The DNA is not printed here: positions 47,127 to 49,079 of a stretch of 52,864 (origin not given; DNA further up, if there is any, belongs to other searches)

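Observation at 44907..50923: Operon joining a split thiol:fumarate-reductase-like module to HdrC and an HdrA-MvhD fusion: candidate soluble, flavin-bifurcating fumarate reductase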

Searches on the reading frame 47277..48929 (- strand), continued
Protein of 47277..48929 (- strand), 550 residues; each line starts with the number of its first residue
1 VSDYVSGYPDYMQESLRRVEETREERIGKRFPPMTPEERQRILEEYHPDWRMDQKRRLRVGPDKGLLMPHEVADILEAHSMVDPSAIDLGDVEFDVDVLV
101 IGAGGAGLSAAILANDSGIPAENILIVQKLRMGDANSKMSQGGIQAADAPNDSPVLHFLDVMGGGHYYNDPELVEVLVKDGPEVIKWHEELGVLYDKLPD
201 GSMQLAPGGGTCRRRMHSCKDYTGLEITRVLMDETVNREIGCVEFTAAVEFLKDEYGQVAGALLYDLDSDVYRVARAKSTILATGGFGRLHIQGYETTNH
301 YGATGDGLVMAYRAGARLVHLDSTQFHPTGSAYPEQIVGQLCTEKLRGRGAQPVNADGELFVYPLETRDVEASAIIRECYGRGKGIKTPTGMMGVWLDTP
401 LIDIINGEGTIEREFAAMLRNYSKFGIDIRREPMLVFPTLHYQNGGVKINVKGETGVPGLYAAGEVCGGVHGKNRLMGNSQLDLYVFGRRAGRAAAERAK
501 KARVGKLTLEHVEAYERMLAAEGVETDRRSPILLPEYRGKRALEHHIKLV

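Call 76: find_encoding_contigs(protein=P0142, flank=8000, max_places=1)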
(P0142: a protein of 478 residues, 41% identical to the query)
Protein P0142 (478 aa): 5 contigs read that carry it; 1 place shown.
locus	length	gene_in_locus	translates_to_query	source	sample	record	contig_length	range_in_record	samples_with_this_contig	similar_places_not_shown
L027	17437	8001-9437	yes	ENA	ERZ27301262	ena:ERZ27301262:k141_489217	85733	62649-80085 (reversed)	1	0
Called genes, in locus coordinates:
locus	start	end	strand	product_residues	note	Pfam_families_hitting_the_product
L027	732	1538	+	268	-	PF12724:Flavodoxin_5 (weak), PF13237:Fer4_10 (faint), PF00037:Fer4 (faint), PF12838:Fer4_7 (faint), PF13187:Fer4_9 (faint)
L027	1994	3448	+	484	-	PF00199:Catalase, PF06628:Catalase-rel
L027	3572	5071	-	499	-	PF00890:FAD_binding_2 (weak), PF01266:DAO (weak), PF01593:Amino_oxidase, PF07992:Pyr_redox_2 (faint), PF12831:FAD_oxidored (faint), PF13450:NAD_binding_8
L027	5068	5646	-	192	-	-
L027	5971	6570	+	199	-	PF00440:TetR_N (weak)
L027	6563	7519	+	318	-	-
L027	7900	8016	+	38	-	-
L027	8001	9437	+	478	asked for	PF00890:FAD_binding_2, PF01266:DAO (faint), PF03486:HI0933_like (weak), PF07992:Pyr_redox_2 (faint), PF12831:FAD_oxidored (weak)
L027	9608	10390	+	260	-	-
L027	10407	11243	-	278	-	PF01040:UbiA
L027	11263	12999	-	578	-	PF00342:PGI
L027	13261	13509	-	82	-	-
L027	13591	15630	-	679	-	PF13086:AAA_11 (weak), PF13191:AAA_16 (weak), PF13245:AAA_19, PF13604:AAA_30, PF18335:SH3_13 (weak), PF01443:Viral_helicase1 (weak), PF13538:UvrD_C_2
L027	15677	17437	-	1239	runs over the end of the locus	PF00580:UvrD-helicase, PF13245:AAA_19, PF13361:UvrD_C, PF13538:UvrD_C_2 (faint), PF12705:PDDEXK_1 (weak)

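Call 78: search_protein_families(library=pfam, proteins=[L003:9662-13426:+], max_evalue=0.00001)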
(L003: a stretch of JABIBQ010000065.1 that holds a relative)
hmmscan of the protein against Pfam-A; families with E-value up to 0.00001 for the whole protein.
L003:9662-13426:+ (1254 aa): 16 families
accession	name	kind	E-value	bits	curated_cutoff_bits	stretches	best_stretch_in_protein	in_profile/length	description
PF07992.20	Pyr_redox_2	-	2.2e-44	152.5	26.1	1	385-678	2-289/291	Pyridine nucleotide-disulphide oxidoreductase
PF02662.21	FlpD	-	3.3e-21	76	22.3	1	1117-1235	1-119/123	Methyl-viologen-reducing hydrogenase, delta subunit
PF14691.11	Fer4_20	-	3.7e-20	72.3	25.8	1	291-371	29-112/113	Dihydroprymidine dehydrogenase domain II, 4Fe-4S cluster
PF13450.12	NAD_binding_8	-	1.7e-16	60.7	21.9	1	388-423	1-36/68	NAD(P)-binding Rossmann-like domain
PF13738.12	Pyr_redox_3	-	1.2e-12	48.2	30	0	471-664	126-305/305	Pyridine nucleotide-disulphide oxidoreductase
PF12831.13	FAD_oxidored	-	5.3e-11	42.9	27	0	145-180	3-38/416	FAD dependent oxidoreductase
PF00890.30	FAD_binding_2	-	1.5e-10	41.3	20.4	0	144-179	2-37/414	FAD binding domain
PF01266.30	DAO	-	9e-10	39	27.9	0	144-177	2-35/353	FAD dependent oxidoreductase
PF00070.33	Pyr_redox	-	2.3e-09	38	22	0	516-588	1-77/82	Pyridine nucleotide-disulphide oxidoreductase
PF01262.27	AlaDh_PNT_C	-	3.3e-08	33.6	23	0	514-547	28-60/214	Alanine dehydrogenase/PNT, C-terminal domain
PF03486.20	HI0933_like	-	1.4e-07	31.6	50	0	385-420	2-37/244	HI0933-like protein Rossmann domain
PF01593.30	Amino_oxidase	-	6.7e-07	29.4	19.8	0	394-420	2-28/443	Flavin containing amine oxidoreductase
PF01946.23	Thi4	-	7.1e-07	29.1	26.2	0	141-190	17-67/235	Thi4 family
PF12838.12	Fer4_7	-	1.6e-06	28.9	27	0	1046-1089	2-52/52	4Fe-4S dicluster domain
PF01494.25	FAD_binding_3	-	2e-06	27.8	22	0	143-175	3-35/349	FAD binding domain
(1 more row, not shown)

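Call 80: predict_structure(alignment_id=A4)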
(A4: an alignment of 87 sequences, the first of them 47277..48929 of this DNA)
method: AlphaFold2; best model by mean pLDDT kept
length: 550 residues; sequences in the alignment: 87
mean_pLDDT: 94.4   pTM: 0.93
mean pLDDT of the five models: 94.4, 94.4, 94.3, 94.2, 93.7
residues with pLDDT >= 90: 501; 70-90: 31; 50-70: 4; < 50: 14
segments of 3 or more residues with pLDDT < 50: 537-546, 548-550
pLDDT, mean of each block of 10 residues (from residue 1): 83 97 91 95 97 96 96 96 97 98 98 99 98 95 94 98 97 99 98 96 92 94 95 98 97 98 94 98 96 93 96 98 96 95 92 98 95 98 96 97 96 93 97 98 97 99 98 95 98 99 98 97 90 63 44
secondary structure, 60 per line:
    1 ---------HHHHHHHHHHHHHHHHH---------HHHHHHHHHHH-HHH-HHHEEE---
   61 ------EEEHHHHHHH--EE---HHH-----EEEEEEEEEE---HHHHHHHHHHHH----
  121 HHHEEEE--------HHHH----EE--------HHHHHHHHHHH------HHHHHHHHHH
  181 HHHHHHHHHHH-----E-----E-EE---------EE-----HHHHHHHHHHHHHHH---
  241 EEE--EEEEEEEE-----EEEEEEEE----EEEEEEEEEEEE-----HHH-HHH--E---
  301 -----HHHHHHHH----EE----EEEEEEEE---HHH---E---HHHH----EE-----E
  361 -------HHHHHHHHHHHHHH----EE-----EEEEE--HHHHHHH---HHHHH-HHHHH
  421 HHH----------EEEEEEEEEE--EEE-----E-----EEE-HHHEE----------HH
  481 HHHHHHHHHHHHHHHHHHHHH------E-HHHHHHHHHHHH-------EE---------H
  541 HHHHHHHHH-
elements in order: H10-26 H36-46 E55-57 E67-69 H70-76 E92-101 H105-116 E124-127 H136-139 H154-164 H171-191 H223-237 E241-243 E246-253 E259-266 E271-282 H306-313 E324-331 H345-348 H368-381 E393-397 H400-406 H410-414 H416-423 E434-443 E446-448 E460-462 H479-501 H510-521 H540-549

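Call 83: fold_search(model_id=the predicted structure, library=pdb)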
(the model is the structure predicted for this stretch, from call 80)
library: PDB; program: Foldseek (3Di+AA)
matches with E <= 10: 1850; with E <= 0.001: 1294
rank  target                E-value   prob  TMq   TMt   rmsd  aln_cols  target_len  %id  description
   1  1e39                  6.0e-36  1.00  0.60  0.58   8.7       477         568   31  Flavocytochrome C3 from Shewanella frigidimarina histidine 365 mutated to alanine (released 2000-09-18)
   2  1ksu_A                6.4e-36  1.00  0.64  0.62   4.0       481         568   31  Crystal Structure of His505Tyr Mutant Flavocytochrome c3 from Shewanella frigidimarina (released 2002-08-14)
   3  1kf6_A                8.9e-36  1.00  0.70  0.67   3.1       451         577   30  E. coli Quinol-Fumarate Reductase with Bound Inhibitor HQNO (released 2002-03-13)
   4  1jry_A                1.2e-35  1.00  0.62  0.60   7.4       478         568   31  Crystal structure of Arg402Lys mutant flavocytochrome c3 from Shewanella frigidimarina (released 2001-11-02)
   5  1p2e                  1.2e-35  1.00  0.61  0.60   7.3       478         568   32  H61A mutant of flavocytochrome c3 (released 2003-11-25)
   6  1kss                  2.9e-35  1.00  0.60  0.58   8.8       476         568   32  Crystal Structure of His505Ala Mutant Flavocytochrome c3 from Shewanella frigidimarina (released 2002-08-14)
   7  1d4c_A                2.9e-35  1.00  0.63  0.61   8.0       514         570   29  CRYSTAL STRUCTURE OF THE UNCOMPLEXED FORM OF THE FLAVOCYTOCHROME C FUMARATE REDUCTASE OF SHEWANELLA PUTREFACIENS STRAI (released 1999-12-01)
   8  1qjd                  3.8e-35  1.00  0.64  0.62   4.0       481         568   31  Flavocytochrome C3 from Shewanella frigidimarina (released 1999-11-21)
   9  1jrx_A                3.8e-35  1.00  0.62  0.60   7.0       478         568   31  Crystal structure of Arg402Ala mutant flavocytochrome c3 from Shewanella frigidimarina (released 2001-11-02)
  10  1m64_A                4.3e-35  1.00  0.60  0.58   9.1       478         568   31  Crystal structure of Q363F mutant flavocytochrome c3 (released 2002-11-06)
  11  1jrz_A                7.1e-35  1.00  0.60  0.58   8.6       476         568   31  Crystal structure of Arg402Tyr mutant flavocytochrome c3 from Shewanella frigidimarina (released 2001-11-02)
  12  1lj1_A                8.4e-35  1.00  0.60  0.58   9.3       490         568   31  Crystal structure of Q363F/R402A mutant flavocytochrome c3 (released 2002-11-06)
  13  5vpn_A                8.9e-35  1.00  0.69  0.66   3.2       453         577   30  E. coli Quinol fumarate reductase FrdA E245Q mutation (released 2017-06-21)
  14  1q9i                  1.4e-34  1.00  0.60  0.58   8.6       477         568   32  The A251C:S430C double mutant of flavocytochrome c3 from Shewanella frigidimarina (released 2004-05-04)
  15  1d4c_B                1.8e-34  1.00  0.62  0.60   9.9       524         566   29  CRYSTAL STRUCTURE OF THE UNCOMPLEXED FORM OF THE FLAVOCYTOCHROME C FUMARATE REDUCTASE OF SHEWANELLA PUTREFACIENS STRAI (released 1999-12-01)
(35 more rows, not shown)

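Call 88: search_protein_families(library=pfam, proteins=[L008:451-2421:+, L008:2408-2827:+, L008:2722-3774:+, L008:3372-5222:+, L008:5071-5643:+, L008:5526-6023:+, L009:2799-4169:+, L009:4657-6453:+, L009:6489-7145:+, L023:9635-10891:+], max_evalue=0.00001)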
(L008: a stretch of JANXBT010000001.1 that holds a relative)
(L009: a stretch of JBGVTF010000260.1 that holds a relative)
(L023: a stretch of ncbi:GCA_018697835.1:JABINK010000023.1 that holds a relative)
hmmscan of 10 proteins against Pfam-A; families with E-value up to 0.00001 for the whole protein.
L008:451-2421:+ (656 aa): 13 families
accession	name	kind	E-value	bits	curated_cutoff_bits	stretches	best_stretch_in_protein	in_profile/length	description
PF00037.32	Fer4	-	9.2e-20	70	21.1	1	609-631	2-24/24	4Fe-4S binding domain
PF12838.12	Fer4_7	-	4.7e-17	62.6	27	1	587-629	2-52/52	4Fe-4S dicluster domain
PF12837.12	Fer4_6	-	6.3e-16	57.9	25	0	241-260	4-23/24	4Fe-4S binding domain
PF07992.20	Pyr_redox_2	-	1.7e-10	41.2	26.1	1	146-251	3-88/291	Pyridine nucleotide-disulphide oxidoreductase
PF13237.11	Fer4_10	-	8.8e-10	38.8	25.5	0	584-626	6-53/53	4Fe-4S dicluster domain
PF13484.11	Fer4_16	-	1.3e-09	39.1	30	0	615-633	2-20/66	4Fe-4S double cluster binding domain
PF12831.13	FAD_oxidored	-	7.1e-09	35.9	27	1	147-183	3-39/416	FAD dependent oxidoreductase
PF25160.1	LdpA_Fe-S-bd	-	3.2e-08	33.7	27.6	0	575-604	16-45/49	LdpA Fe-S cluster-binding domain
PF13187.11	Fer4_9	-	5.6e-08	33.1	27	1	587-629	2-51/52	4Fe-4S dicluster domain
PF13450.12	NAD_binding_8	-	3.6e-07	30.8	21.9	1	148-185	1-38/68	NAD(P)-binding Rossmann-like domain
PF14697.11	Fer4_21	-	5.1e-07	30.2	35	0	580-629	1-56/59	4Fe-4S dicluster domain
PF00890.30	FAD_binding_2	-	6.1e-07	29.4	20.4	1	146-183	2-39/414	FAD binding domain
PF12797.12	Fer4_2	-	1.2e-06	28.5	24.5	0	239-258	3-22/22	4Fe-4S binding domain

L008:2408-2827:+ (139 aa): 1 family
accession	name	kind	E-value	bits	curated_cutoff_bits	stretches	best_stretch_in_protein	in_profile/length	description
PF02662.21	FlpD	-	6.5e-55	184.9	22.3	1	8-130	1-123/123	Methyl-viologen-reducing hydrogenase, delta subunit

L008:2722-3774:+ (350 aa): 1 family
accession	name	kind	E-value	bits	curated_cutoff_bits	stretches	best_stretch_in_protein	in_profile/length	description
PF01058.29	Oxidored_q6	-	1.4e-21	77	27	1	45-195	1-123/128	NADH ubiquinone oxidoreductase, 20 Kd subunit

L008:3372-5222:+ (616 aa): 1 family
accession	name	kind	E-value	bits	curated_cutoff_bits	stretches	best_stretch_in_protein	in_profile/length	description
PF00374.24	NiFeSe_Hases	-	5.1e-35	121.8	25.8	2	172-248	1-77/508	Nickel-dependent hydrogenase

L008:5071-5643:+ (190 aa): 0 families

L008:5526-6023:+ (165 aa): 3 families
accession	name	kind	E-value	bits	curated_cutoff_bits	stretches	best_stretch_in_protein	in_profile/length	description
PF13183.11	Fer4_8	-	7.8e-09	36.4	27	1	64-122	4-68/68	4Fe-4S dicluster domain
PF13534.11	Fer4_17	-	4.9e-07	30.6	22.2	1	64-123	1-61/61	4Fe-4S dicluster domain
PF13187.11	Fer4_9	-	2.4e-06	27.9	27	1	64-121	1-50/52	4Fe-4S dicluster domain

L009:2799-4169:+ (456 aa): 8 families
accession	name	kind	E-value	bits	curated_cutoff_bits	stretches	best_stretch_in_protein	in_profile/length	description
PF07992.20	Pyr_redox_2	-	6.1e-14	52.6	26.1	1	12-78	2-54/291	Pyridine nucleotide-disulphide oxidoreductase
PF00037.32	Fer4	-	8.3e-09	35.3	21.1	1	107-126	2-21/24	4Fe-4S binding domain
PF13450.12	NAD_binding_8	-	5.3e-08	33.5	21.9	1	15-53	1-39/68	NAD(P)-binding Rossmann-like domain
PF01266.30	DAO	-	1.2e-07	32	27.9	1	12-46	1-35/353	FAD dependent oxidoreductase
PF12831.13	FAD_oxidored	-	2.1e-07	31.1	27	1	13-50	2-39/416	FAD dependent oxidoreductase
PF00890.30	FAD_binding_2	-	4.4e-07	29.9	20.4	1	13-49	2-38/414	FAD binding domain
PF12838.12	Fer4_7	-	8.4e-07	29.8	27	1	113-179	2-52/52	4Fe-4S dicluster domain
PF01134.28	GIDA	-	1.3e-06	28.2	22.1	0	13-64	2-43/391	Glucose inhibited division protein A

L009:4657-6453:+ (598 aa): 11 families
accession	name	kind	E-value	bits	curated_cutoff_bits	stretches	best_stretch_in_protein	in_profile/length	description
PF00037.32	Fer4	-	9.1e-12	44.7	21.1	1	528-549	2-23/24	4Fe-4S binding domain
PF07992.20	Pyr_redox_2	-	6.1e-09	36.1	26.1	0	143-218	2-75/291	Pyridine nucleotide-disulphide oxidoreductase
PF00890.30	FAD_binding_2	-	9.5e-09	35.4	20.4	1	145-189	3-47/414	FAD binding domain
PF12838.12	Fer4_7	-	1.5e-08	35.4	27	1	534-579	2-52/52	4Fe-4S dicluster domain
PF13237.11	Fer4_10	-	6.1e-08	32.9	25.5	1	528-576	3-53/53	4Fe-4S dicluster domain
PF12831.13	FAD_oxidored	-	2.6e-07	30.7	27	1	145-191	3-50/416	FAD dependent oxidoreductase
PF14697.11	Fer4_21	-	3.8e-07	30.6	35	1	527-580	1-56/59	4Fe-4S dicluster domain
PF01266.30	DAO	-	3.8e-07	30.4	27.9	1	145-178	3-36/353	FAD dependent oxidoreductase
PF13450.12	NAD_binding_8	-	5.6e-07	30.2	21.9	1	146-181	1-36/68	NAD(P)-binding Rossmann-like domain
PF13187.11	Fer4_9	-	1.2e-06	28.9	27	1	534-579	2-51/52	4Fe-4S dicluster domain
PF01134.28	GIDA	-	3.6e-06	26.7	22.1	0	145-175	3-30/391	Glucose inhibited division protein A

L009:6489-7145:+ (218 aa): 3 families
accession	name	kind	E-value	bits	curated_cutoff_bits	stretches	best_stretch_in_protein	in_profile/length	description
PF00571.33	CBS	-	7.6e-37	125.8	24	2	78-132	1-56/57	CBS domain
PF22629.2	ACT_AHAS_ss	-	9e-08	32.6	27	1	144-201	1-59/67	AHAS small subunit-like ACT domain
PF01842.31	ACT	-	1.5e-07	31.5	27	1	143-197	2-56/66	ACT domain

L023:9635-10891:+ (418 aa): 4 families
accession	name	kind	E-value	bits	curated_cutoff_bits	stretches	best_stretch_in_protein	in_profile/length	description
PF01512.22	Complex1_51K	-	5.7e-41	140.3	31.2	1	48-220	1-149/150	Nuo51 FMN-binding domain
PF10589.14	NADH_4Fe-4S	-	9.6e-20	70.7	23.5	1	333-414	3-84/85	NADH-ubiquinone oxidoreductase-F iron-sulfur binding region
PF10531.15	SLBB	-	1.6e-07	31.5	27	1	244-289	2-50/55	SLBB domain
PF22461.2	SLBB_2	-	2.7e-06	27.8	27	1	243-298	2-59/79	SLBB domain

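Call 92: find_related_loci(query=A5, collection=metagenome_contigs, flank=10000)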
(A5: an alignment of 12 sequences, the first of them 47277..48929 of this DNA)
Query A5 (550 aa) in metagenome_contigs; peptide patterns used: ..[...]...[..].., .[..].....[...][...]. (x = any residue, [..] = any of these).
600 stretches matched a pattern (row limit reached: there are more); 598 encode a relative of the query (tblastn E <= 1e-3); the best 80 are kept; 80 distinct loci.
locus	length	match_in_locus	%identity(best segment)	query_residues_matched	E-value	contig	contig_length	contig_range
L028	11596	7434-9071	76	5-550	0e+0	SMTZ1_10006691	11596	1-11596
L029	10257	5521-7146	69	8-549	0e+0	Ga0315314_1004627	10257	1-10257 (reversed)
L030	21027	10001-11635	63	5-549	0e+0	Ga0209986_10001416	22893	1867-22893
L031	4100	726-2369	59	3-549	0e+0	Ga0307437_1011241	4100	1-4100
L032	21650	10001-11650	60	7-549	0e+0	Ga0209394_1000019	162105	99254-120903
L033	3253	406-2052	60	3-550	0e+0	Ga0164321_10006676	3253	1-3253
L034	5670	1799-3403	59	8-537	0e+0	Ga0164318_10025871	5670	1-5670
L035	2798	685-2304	62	5-539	0e+0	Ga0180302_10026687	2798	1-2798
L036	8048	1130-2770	60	8-550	0e+0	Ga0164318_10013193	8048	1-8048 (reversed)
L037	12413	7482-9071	59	7-537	0e+0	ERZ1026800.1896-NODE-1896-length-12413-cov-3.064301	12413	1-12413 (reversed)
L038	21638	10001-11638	57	4-549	0e+0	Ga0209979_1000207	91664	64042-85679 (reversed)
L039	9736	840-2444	59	8-537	0e+0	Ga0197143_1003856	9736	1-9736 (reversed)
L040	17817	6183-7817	55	5-550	0e+0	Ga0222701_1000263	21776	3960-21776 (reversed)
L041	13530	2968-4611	57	8-546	0e+0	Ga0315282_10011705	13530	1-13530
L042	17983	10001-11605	57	8-537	0e+0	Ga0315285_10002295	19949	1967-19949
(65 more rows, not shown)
